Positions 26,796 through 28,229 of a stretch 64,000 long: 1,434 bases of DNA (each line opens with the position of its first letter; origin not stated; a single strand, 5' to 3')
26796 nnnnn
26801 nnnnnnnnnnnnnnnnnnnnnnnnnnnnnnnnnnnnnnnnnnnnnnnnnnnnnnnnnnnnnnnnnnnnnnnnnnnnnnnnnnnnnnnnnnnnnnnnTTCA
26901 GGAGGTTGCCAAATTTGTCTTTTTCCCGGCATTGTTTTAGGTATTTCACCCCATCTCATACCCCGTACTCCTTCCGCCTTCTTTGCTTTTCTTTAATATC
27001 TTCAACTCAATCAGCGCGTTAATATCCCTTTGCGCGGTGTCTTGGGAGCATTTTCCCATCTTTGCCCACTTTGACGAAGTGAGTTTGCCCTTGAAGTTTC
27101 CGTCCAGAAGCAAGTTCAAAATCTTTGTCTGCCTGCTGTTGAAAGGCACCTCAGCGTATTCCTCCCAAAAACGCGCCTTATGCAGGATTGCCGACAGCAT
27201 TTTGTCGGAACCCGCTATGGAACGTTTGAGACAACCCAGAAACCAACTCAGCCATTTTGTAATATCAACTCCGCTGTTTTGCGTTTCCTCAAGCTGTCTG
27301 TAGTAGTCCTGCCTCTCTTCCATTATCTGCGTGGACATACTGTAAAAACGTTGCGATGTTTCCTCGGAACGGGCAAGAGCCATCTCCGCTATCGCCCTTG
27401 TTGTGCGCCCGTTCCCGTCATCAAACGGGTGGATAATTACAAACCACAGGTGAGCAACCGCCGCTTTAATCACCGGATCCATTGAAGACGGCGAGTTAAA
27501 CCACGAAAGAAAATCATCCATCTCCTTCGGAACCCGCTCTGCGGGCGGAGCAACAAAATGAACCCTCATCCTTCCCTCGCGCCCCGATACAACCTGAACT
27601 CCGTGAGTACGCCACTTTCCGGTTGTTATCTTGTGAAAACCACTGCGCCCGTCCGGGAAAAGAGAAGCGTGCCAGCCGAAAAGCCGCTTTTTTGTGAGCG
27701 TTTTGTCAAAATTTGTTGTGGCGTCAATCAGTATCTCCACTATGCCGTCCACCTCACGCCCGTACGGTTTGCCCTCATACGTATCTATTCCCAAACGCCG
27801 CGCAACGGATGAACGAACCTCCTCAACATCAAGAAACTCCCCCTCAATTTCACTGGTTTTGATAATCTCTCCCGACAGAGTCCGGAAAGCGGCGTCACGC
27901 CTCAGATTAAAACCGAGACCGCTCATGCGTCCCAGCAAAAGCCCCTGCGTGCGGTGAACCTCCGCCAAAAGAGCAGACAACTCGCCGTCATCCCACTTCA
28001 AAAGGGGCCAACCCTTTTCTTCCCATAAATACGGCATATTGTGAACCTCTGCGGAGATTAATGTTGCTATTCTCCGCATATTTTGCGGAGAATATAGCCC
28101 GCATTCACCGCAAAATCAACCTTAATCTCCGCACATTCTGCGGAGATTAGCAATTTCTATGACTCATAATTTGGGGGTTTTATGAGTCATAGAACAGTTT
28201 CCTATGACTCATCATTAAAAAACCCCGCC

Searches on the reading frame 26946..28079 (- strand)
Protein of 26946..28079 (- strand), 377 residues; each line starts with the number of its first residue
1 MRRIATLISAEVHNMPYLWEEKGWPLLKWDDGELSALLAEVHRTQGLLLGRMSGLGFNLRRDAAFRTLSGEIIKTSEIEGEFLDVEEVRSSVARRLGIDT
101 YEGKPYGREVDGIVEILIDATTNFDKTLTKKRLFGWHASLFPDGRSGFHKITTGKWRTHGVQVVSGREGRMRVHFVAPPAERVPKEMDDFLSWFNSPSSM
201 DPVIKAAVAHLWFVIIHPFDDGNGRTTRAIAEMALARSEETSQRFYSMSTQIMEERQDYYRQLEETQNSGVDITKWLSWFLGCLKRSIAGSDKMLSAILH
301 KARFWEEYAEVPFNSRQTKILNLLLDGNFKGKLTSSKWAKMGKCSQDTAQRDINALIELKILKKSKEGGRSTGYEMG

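Call 3: search_protein_families(library=pfam, proteins=[window:26946-28079:-], max_evalue=1)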
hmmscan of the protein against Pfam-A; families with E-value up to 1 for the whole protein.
window:26946-28079:- (377 aa): 3 families
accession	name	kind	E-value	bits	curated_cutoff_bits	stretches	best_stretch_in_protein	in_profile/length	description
PF13776.11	DUF4172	-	1.4e-29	102.6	25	1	17-98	1-82/82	Domain of unknown function (DUF4172)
PF02661.23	Fic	-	5.5e-18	66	24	1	128-235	2-93/93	Fic/DOC family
PF08220.18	HTH_DeoR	-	0.17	12.1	21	1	316-366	1-48/57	DeoR-like helix-turn-helix domain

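Call 4: search_protein_families(library=padloc, proteins=[window:26946-28079:-], max_evalue=1)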
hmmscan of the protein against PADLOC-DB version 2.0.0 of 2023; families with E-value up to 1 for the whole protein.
window:26946-28079:- (377 aa): 10 families
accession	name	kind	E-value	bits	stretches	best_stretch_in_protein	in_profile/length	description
PDLC03963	SoFic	-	2.3e-51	173.3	1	27-373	18-348/361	-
PDLC04966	PDC-S24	-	2e-22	77.7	1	126-276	230-378/497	-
PDLC04837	PDC-S04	-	1.3e-10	38.9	1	123-269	80-211/234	-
PDLC04839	PDC-S04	-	3.1e-09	34.8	1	175-263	92-183/205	-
PDLC04836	PDC-S04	-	4.7e-09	33.8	1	178-269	131-215/244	-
PDLC04840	PDC-S04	-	6.2e-06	24.1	1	200-232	139-171/227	-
PDLC04838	PDC-S04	-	8.6e-05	20.4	1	180-236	108-163/209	-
PDLC04841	PDC-S04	-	0.011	13.4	1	214-273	207-260/292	-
PDLC04842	PDC-S04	-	0.022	12.5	1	215-236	110-131/202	-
PDLC01438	Csa3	-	0.035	12.1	1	238-372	85-197/305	"CAS-I,CAS-II,CAS-III,CAS-IV,CAS-V,CAS-VI; associated_signaling"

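Call 5: search_protein_families(library=ncbifam, proteins=[window:26946-28079:-], max_evalue=1)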
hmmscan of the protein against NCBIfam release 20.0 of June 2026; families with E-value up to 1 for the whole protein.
window:26946-28079:- (377 aa): 8 families
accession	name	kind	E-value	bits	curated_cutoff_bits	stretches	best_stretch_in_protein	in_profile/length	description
NF046030.1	ProtAdlyltaseSoFic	equivalog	1.3e-17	63.8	550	1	182-365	158-338/361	protein adenylyltransferase Fic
NF041381.1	XopAC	subfamily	2e-09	36.7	450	1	148-237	324-413/451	XopAC/AvrAC family type III secretion system effector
TIGR02613.1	mob_myst_B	hypoth_equivalog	2.8e-06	27.4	124.4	1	187-269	94-176/186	mobile mystery protein B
NF053606.1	Sta1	subfamily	0.012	15.6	80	1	314-374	19-76/100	Sta1 family transcriptional regulator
NF046029.1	ProtAdlyltaseNmFic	equivalog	0.022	14.5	230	1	214-238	94-118/177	protein adenylyltransferase Fic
NF010034.0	PRK13509.1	equivalog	0.044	13.2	244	1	316-369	6-56/251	HTH-type transcriptional regulator UlaR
NF040887.2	trans_reg_YciT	exception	0.052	13.1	450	1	314-364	2-49/246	DNA-binding transcriptional regulator YciT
TIGR01610.1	phage_O_Nterm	equivalog_domain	0.15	12.5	45.5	1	331-369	46-83/95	phage replication protein O, N-terminal domain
